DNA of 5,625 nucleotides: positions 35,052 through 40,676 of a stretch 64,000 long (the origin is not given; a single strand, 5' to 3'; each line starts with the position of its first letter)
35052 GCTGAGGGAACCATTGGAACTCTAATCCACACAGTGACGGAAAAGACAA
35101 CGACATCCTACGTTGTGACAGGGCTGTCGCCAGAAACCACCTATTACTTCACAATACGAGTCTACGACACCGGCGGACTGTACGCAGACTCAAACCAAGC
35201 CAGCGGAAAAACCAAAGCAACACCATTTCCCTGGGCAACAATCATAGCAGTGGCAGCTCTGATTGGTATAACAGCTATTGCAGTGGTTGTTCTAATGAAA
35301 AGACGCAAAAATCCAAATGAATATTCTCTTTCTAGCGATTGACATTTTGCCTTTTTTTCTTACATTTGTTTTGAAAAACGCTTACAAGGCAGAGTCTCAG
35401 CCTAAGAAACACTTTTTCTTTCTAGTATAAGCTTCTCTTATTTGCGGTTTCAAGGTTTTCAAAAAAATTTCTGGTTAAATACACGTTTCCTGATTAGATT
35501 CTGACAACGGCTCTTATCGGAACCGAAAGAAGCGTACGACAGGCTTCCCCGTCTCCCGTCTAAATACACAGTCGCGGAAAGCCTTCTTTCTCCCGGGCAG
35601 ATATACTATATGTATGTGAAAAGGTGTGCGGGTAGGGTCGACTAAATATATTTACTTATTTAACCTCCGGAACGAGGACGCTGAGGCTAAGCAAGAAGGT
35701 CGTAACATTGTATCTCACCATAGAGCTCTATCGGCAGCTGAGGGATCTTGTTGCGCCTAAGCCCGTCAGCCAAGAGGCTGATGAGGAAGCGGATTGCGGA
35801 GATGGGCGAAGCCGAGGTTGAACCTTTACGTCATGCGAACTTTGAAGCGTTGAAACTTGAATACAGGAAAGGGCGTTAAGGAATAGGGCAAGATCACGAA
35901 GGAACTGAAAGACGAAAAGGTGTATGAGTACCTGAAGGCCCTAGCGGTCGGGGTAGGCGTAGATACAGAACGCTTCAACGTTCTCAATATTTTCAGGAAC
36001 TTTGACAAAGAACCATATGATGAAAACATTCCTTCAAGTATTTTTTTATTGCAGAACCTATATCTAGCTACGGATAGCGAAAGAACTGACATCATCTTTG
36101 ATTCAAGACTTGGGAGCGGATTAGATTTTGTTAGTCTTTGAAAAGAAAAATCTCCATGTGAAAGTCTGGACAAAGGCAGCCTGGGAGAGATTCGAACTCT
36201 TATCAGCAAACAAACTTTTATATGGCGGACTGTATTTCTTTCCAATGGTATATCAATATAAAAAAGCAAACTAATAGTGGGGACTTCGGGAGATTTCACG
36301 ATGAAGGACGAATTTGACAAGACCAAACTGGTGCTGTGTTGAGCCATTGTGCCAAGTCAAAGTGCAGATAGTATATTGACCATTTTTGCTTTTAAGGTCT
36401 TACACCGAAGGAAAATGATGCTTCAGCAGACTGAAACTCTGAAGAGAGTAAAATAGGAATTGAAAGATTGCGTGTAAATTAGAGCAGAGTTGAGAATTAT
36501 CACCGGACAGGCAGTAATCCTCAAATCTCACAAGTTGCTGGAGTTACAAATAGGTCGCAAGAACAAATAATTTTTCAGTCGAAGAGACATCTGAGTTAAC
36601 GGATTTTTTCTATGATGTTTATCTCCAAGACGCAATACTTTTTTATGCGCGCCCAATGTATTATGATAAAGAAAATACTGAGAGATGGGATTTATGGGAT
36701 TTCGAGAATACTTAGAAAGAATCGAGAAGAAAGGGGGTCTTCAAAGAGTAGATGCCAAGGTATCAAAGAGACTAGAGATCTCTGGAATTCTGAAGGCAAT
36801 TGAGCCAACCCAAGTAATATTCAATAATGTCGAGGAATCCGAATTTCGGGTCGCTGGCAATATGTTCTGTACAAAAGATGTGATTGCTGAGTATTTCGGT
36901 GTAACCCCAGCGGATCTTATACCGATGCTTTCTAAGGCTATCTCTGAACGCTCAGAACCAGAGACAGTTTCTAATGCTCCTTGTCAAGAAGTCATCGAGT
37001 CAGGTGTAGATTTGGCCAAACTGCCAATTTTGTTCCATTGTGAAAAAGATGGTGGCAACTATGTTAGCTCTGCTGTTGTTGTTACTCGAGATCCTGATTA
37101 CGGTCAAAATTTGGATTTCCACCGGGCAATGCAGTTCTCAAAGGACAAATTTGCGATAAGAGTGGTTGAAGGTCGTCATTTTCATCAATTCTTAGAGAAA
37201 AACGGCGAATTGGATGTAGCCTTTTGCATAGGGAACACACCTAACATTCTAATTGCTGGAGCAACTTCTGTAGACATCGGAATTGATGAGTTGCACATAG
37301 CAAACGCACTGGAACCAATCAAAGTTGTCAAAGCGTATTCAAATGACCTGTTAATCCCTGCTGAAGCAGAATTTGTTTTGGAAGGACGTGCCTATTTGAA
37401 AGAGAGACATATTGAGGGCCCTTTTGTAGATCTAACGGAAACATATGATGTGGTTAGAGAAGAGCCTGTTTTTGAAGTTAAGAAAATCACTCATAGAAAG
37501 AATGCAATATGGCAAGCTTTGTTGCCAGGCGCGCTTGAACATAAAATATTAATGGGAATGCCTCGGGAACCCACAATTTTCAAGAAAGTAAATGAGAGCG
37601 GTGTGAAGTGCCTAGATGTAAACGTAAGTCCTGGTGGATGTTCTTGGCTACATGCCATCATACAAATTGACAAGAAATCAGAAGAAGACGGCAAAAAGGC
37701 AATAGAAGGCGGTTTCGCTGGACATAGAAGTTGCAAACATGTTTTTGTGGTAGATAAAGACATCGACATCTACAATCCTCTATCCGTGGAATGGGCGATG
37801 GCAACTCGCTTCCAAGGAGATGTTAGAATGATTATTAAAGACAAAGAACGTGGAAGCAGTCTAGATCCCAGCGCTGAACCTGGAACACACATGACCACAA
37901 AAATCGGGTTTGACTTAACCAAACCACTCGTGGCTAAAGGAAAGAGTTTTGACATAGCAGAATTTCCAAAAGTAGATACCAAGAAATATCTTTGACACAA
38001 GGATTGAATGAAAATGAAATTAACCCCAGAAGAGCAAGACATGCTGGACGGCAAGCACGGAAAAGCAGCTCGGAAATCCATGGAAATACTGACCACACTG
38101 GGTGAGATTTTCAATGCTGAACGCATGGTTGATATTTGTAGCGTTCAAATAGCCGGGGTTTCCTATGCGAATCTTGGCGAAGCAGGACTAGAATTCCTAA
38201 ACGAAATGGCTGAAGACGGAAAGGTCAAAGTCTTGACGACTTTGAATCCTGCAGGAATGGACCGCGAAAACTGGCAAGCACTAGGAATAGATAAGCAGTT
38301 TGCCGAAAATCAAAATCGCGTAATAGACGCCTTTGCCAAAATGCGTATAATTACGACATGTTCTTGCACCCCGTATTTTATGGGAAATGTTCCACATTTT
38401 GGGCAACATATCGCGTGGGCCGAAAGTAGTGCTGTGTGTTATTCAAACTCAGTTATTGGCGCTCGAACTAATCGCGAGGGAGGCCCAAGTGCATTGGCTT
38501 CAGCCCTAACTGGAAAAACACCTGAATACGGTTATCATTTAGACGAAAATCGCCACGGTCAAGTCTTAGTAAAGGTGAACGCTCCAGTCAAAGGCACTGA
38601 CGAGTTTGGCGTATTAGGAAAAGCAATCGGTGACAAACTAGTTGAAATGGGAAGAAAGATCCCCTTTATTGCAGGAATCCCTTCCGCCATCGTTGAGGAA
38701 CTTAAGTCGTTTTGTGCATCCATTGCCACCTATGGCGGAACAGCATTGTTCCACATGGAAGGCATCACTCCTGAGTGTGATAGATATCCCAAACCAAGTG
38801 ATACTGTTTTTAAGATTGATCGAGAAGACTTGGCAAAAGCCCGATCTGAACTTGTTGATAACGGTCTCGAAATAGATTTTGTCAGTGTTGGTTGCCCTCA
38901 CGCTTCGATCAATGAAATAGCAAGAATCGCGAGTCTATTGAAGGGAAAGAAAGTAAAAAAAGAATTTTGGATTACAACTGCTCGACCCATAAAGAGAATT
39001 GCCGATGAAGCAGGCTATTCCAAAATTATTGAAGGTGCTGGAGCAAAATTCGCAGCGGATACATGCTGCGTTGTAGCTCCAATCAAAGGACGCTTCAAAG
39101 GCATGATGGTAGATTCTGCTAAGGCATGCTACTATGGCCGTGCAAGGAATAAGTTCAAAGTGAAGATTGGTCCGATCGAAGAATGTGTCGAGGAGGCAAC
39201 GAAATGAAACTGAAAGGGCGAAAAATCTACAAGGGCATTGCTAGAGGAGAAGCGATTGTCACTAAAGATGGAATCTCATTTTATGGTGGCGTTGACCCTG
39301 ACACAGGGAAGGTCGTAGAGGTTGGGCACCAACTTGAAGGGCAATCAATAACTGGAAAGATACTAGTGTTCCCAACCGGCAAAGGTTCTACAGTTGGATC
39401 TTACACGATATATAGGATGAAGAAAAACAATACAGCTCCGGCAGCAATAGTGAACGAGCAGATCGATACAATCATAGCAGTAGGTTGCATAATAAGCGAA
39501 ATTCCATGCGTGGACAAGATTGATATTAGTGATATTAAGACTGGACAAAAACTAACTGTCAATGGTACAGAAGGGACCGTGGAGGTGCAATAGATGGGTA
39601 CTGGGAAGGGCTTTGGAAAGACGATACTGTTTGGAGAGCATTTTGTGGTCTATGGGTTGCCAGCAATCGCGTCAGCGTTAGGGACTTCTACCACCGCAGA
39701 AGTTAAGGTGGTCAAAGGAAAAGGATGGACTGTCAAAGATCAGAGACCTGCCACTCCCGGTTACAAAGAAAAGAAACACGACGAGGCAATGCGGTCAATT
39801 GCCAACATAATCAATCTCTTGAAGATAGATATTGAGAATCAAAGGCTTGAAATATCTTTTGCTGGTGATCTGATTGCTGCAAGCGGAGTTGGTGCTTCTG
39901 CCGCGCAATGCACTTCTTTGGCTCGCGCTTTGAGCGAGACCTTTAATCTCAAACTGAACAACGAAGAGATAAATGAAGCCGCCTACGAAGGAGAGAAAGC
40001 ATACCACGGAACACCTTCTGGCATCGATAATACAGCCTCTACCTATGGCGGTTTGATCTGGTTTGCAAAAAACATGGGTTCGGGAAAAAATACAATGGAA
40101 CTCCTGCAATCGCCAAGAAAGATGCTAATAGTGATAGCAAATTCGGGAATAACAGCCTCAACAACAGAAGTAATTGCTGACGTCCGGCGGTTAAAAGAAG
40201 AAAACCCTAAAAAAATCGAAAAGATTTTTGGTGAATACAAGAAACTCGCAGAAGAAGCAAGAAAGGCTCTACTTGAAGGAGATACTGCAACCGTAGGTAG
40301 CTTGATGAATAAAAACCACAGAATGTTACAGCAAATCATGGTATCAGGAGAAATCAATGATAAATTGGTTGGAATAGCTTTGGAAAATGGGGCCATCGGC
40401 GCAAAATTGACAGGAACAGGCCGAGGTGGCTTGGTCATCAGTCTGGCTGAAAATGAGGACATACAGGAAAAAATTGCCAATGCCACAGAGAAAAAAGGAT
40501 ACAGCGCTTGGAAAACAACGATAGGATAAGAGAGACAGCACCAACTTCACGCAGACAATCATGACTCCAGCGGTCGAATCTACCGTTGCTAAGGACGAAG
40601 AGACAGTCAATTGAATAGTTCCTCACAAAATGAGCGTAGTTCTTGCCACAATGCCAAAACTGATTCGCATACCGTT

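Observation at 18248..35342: Tandem pair of giant surface proteins that both begin with a thioredoxin-fold CxxC domain plus a membrane hairpin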

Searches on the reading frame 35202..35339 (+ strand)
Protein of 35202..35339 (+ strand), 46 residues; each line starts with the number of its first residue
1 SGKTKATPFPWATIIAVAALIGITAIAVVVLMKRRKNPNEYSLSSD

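Call 46: search_protein_families(library=ncbifam, proteins=[window:35202-35339:+], max_evalue=1)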
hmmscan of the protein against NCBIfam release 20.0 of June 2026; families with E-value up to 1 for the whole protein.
window:35202-35339:+ (46 aa): 6 families
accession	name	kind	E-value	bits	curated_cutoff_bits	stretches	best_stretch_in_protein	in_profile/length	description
NF041738.1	GG_III-CTERM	domain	0.00011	22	22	1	13-37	3-27/28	GGIII-like transmembrane region-containing protein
NF051431.1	Rv0361_Cterm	subfamily_domain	0.0082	16.3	37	1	6-37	2-33/140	Rv0361 family membrane protein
NF033507.3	Loki-CTERM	subfamily_domain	0.013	15.8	19.9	1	18-37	7-26/27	Loki-CTERM sorting domain-containing protein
NF035925.1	Geo26A_fam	subfamily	0.045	13.6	40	1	5-33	154-182/197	geobacillin-26 family protein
TIGR03024.1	arch_PEF_CTERM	domain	0.048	13.9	23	1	9-35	4-25/25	PEF-CTERM sorting domain-containing protein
TIGR01167.1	LPXTG_anchor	domain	0.092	13.5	15.9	1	13-37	11-34/34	LPXTG cell wall anchor domain-containing protein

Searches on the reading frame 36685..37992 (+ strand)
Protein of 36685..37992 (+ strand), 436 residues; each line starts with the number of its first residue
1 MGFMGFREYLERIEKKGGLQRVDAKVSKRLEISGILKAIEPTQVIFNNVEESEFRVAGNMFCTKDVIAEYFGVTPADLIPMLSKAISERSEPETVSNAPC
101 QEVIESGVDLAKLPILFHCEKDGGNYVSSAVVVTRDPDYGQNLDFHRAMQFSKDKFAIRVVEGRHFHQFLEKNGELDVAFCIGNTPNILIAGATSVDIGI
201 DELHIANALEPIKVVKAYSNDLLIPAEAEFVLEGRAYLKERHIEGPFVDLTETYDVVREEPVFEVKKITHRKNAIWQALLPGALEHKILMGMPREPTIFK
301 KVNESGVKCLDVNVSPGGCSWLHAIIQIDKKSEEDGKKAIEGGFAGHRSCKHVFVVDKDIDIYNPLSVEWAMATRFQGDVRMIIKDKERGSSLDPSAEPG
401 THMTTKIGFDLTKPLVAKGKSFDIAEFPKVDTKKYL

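Call 15: search_protein_families(library=pfam, proteins=[window:36685-37992:+], max_evalue=0.001)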
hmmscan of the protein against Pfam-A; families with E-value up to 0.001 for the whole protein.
window:36685-37992:+ (436 aa): 3 families
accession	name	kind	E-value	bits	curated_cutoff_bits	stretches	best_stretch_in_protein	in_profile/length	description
PF01977.22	UbiD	-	2.4e-56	190.6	23.3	1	95-282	3-204/206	3-octaprenyl-4-hydroxybenzoate carboxy-lyase Rift-related domain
PF20696.2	UbiD_C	-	5.2e-25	88.3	24.2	1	288-410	2-126/127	3-octaprenyl-4-hydroxybenzoate carboxy-lyase C-terminal domain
PF20695.2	UbiD_N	-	2.3e-13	50.5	24.3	1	10-85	1-77/78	3-octaprenyl-4-hydroxybenzoate carboxy-lyase N-terminal domain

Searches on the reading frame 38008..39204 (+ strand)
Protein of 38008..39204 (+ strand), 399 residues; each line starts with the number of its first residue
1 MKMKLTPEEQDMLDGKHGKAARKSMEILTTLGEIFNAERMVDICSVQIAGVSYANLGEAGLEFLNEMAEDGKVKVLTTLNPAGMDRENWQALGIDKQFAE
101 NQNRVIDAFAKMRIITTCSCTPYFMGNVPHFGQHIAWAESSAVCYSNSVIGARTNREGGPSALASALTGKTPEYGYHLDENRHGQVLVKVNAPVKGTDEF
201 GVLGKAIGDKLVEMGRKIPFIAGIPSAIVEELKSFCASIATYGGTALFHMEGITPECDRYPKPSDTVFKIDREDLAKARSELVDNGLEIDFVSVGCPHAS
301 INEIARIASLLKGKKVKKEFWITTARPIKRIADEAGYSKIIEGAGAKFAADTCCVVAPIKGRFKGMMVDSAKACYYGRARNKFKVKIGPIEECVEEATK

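Call 15: search_protein_families(library=pfam, proteins=[window:38008-39204:+], max_evalue=0.001)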
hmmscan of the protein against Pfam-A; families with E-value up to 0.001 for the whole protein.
window:38008-39204:+ (399 aa): 1 family
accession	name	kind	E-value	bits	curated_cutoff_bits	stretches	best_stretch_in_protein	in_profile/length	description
PF04412.18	AcnX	-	2.6e-149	497.7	31.5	1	3-395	1-400/400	Aconitase X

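Call 74: list_cluster_members(proteins=[window:38008-39204:+, window:36685-37992:+, window:55876-57369:-, window:60759-62465:-, window:52987-54258:-, window:16652-16963:-])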
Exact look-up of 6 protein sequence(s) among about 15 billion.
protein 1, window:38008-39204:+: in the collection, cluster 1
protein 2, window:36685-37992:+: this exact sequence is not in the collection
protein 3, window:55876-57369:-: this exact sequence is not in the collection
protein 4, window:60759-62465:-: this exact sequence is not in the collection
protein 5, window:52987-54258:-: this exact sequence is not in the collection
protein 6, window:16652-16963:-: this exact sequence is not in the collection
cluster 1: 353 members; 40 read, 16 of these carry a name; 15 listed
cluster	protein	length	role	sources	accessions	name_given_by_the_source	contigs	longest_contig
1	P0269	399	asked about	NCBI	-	-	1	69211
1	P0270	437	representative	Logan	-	-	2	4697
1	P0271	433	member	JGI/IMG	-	UbiD family decarboxylase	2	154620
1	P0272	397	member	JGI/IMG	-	predicted aconitase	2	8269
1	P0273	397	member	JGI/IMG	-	hypothetical protein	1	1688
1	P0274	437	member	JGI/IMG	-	UbiD family decarboxylase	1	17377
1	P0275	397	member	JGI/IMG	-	hypothetical protein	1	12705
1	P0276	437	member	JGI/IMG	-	UbiD family decarboxylase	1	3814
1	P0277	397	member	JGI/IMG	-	hypothetical protein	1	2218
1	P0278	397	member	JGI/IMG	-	predicted aconitase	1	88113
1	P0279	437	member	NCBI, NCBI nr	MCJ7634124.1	UbiD family decarboxylase [Candidatus Bathyarchaeota archaeon]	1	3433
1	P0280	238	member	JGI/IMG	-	UbiD family decarboxylase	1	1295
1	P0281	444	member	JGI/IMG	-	2,5-furandicarboxylate decarboxylase 1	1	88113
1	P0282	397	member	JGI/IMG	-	predicted aconitase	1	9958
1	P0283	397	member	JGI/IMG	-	hypothetical protein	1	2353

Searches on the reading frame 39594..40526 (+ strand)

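Call 15: search_protein_families(library=pfam, proteins=[window:39594-40526:+], max_evalue=0.001)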
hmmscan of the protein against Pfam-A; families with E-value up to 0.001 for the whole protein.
window:39594-40526:+ (311 aa): 3 families
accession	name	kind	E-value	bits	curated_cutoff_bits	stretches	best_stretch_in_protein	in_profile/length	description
PF08544.19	GHMP_kinases_C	-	1.4e-13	51.5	21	1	222-302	1-83/85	GHMP kinases C terminal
PF00288.32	GHMP_kinases_N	-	9.6e-13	48.6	22.3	1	73-153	7-87/87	GHMP kinases N terminal domain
PF22700.2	MVD-like_N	-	2.6e-05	24.3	27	1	29-133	33-131/157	Diphosphomevalonate decarboxylase-like N-terminal domain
